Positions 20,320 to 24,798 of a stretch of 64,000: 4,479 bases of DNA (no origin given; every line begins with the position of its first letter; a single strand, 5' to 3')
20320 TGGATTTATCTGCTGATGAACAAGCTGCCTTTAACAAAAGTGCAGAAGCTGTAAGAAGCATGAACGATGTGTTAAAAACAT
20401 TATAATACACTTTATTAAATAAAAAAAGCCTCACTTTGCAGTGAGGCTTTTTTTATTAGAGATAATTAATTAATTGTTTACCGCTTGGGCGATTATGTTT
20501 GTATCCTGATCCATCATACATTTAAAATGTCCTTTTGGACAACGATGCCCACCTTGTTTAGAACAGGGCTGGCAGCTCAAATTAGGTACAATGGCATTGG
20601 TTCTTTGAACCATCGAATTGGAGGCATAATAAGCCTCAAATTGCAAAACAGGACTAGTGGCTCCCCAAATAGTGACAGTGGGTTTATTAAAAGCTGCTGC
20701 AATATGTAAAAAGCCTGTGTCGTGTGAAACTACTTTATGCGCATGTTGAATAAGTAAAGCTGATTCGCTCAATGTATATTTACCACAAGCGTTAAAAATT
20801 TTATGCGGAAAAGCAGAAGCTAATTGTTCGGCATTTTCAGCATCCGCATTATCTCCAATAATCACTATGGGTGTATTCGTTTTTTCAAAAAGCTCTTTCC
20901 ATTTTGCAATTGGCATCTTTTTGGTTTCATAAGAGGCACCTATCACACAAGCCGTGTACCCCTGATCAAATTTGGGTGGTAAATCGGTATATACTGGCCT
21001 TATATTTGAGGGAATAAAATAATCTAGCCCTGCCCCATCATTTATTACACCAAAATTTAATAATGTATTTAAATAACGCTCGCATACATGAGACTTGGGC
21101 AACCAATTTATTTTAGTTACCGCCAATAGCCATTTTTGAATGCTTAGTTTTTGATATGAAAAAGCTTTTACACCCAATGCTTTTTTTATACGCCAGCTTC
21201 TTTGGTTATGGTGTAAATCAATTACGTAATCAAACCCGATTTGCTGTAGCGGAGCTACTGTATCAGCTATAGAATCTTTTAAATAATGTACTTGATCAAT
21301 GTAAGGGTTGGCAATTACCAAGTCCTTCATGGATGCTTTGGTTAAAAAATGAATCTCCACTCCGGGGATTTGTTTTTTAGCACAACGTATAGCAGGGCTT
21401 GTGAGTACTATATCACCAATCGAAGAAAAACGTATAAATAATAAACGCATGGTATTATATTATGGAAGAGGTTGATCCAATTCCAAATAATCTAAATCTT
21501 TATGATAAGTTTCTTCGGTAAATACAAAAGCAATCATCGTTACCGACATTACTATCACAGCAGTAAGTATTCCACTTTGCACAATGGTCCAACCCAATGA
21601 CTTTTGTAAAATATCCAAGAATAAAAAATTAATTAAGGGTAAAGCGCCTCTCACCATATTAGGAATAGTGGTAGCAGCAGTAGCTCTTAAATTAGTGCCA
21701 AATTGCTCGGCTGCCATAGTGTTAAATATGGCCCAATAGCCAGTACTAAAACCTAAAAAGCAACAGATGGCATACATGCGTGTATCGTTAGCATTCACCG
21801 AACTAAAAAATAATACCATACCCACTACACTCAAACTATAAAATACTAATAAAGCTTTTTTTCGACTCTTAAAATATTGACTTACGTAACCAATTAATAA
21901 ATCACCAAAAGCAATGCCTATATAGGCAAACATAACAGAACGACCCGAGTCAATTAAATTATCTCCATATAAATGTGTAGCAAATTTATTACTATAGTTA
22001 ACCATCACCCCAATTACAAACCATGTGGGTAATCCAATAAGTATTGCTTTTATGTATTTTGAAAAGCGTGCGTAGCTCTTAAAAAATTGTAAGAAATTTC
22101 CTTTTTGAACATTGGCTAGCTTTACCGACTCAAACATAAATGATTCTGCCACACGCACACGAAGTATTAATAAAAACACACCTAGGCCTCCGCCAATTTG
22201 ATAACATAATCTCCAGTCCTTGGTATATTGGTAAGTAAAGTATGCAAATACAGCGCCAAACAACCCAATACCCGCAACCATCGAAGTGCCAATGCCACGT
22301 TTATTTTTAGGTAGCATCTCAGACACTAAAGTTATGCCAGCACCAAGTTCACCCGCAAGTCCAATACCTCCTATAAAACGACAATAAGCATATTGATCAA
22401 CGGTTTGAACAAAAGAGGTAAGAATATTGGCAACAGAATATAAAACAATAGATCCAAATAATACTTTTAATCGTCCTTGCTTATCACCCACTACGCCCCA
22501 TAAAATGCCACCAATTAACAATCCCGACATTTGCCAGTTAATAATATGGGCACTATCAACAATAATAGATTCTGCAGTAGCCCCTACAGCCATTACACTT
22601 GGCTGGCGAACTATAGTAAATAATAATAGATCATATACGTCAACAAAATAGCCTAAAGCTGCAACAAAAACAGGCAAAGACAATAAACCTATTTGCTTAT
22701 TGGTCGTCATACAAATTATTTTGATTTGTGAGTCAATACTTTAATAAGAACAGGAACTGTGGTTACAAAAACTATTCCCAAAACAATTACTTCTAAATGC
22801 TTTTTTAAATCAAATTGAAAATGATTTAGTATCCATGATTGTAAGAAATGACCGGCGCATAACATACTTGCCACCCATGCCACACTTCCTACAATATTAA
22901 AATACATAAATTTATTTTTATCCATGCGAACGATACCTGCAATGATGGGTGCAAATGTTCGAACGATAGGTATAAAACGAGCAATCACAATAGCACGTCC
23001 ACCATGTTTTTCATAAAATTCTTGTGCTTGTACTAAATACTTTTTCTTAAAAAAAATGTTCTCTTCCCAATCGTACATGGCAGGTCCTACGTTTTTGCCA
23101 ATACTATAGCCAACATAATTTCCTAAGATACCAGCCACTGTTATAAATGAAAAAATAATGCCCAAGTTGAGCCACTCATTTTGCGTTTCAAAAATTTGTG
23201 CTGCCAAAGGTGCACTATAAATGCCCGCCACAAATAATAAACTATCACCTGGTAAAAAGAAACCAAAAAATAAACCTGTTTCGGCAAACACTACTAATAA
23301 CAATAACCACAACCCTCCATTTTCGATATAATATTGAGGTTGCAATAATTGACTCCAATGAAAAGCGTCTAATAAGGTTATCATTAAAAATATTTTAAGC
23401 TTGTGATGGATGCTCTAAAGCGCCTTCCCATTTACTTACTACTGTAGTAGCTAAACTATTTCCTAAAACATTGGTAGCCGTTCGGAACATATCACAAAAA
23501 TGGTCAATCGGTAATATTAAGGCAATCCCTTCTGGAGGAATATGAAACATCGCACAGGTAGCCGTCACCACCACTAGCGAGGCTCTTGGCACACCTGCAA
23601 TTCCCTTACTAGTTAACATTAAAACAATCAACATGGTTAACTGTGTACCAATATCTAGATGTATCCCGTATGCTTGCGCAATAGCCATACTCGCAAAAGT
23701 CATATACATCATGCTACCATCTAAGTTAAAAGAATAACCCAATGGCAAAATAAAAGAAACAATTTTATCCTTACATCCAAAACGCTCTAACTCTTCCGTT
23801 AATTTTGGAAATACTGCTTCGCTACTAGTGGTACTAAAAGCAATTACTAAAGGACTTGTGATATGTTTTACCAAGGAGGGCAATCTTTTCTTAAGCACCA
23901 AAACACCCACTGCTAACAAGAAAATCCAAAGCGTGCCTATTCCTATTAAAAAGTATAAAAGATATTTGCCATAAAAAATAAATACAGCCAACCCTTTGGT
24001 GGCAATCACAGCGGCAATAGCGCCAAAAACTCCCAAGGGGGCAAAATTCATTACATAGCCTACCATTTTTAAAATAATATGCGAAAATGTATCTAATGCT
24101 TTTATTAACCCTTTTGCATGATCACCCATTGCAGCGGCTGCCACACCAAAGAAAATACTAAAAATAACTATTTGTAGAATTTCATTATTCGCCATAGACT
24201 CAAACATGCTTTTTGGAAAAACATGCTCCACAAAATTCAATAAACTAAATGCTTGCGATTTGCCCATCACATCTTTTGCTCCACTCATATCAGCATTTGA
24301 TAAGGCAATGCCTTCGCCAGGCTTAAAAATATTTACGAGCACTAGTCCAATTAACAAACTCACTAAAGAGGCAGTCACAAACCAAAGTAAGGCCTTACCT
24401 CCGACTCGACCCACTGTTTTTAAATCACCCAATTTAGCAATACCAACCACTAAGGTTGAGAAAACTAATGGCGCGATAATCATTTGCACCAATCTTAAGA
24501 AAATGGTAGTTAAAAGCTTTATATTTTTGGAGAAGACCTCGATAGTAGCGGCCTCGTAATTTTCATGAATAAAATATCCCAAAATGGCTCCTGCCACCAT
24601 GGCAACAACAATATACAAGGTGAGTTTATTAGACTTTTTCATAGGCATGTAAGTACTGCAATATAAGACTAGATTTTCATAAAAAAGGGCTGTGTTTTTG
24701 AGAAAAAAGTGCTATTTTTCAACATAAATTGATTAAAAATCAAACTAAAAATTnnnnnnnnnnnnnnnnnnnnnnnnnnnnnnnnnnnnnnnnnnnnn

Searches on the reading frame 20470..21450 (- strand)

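Call 10: search_protein_families(library=pfam, proteins=[window:20470-21450:-])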
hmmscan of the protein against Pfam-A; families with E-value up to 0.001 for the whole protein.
window:20470-21450:- (326 aa): 1 family
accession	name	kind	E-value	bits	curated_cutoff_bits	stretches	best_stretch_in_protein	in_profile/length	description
PF01075.23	Glyco_transf_9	-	2.4e-24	86.4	22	1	73-282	13-228/247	Glycosyltransferase family 9 (heptosyltransferase)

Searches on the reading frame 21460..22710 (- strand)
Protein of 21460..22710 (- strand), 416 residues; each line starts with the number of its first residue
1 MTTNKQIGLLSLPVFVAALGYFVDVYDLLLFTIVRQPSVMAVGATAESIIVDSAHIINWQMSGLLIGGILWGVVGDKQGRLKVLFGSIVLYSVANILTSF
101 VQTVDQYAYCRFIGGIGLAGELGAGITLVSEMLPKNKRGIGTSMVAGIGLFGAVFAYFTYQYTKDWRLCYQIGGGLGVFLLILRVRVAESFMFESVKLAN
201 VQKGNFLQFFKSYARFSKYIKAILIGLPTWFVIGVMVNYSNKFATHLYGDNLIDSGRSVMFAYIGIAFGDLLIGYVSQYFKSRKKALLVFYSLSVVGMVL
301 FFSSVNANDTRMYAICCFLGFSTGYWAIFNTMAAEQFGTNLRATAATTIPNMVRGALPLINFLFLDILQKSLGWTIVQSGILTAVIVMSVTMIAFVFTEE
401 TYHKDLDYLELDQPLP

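Call 9: search_protein_families(library=pfam, proteins=[window:21460-22710:-])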
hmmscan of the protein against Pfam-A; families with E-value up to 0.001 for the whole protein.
window:21460-22710:- (416 aa): 2 families
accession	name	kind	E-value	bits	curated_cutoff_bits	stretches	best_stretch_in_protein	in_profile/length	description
PF07690.21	MFS_1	-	9e-25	87.7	33.4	1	57-347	34-333/347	Major Facilitator Superfamily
PF00083.30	Sugar_tr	-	6.3e-18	65.3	22.3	2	51-192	46-198/452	Sugar (and other) transporter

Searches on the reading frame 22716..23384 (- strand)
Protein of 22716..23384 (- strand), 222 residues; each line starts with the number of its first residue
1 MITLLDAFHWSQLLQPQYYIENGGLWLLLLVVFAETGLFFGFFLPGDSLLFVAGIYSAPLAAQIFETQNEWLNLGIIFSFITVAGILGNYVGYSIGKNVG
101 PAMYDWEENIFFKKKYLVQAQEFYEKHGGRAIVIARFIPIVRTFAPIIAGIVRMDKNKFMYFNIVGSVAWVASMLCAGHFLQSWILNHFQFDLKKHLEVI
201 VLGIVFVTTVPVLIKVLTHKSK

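Call 9: search_protein_families(library=pfam, proteins=[window:22716-23384:-])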
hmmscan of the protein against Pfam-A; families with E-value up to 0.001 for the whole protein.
window:22716-23384:- (222 aa): 1 family
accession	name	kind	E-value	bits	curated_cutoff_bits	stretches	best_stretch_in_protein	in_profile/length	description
PF09335.16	VTT_dom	-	7.1e-15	56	33.9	1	45-179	2-122/123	VTT domain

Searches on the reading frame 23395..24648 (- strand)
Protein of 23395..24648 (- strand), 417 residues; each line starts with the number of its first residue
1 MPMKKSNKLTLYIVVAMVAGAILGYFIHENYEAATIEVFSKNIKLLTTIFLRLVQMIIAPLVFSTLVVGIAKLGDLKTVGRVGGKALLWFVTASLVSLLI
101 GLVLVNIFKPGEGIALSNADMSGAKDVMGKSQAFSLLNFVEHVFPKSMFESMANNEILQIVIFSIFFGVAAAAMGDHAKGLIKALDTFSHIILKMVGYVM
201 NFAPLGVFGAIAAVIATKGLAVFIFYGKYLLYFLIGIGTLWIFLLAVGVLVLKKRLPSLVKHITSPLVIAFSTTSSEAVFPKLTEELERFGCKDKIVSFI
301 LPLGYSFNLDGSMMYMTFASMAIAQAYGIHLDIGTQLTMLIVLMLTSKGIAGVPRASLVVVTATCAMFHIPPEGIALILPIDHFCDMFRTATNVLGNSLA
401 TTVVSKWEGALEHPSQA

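Call 9: search_protein_families(library=pfam, proteins=[window:23395-24648:-])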
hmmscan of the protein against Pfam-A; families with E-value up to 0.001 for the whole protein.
window:23395-24648:- (417 aa): 1 family
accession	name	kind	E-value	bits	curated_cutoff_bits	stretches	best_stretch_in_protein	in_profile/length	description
PF00375.23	SDF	-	3.3e-113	379.1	27.9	1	9-407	1-387/387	Sodium:dicarboxylate symporter family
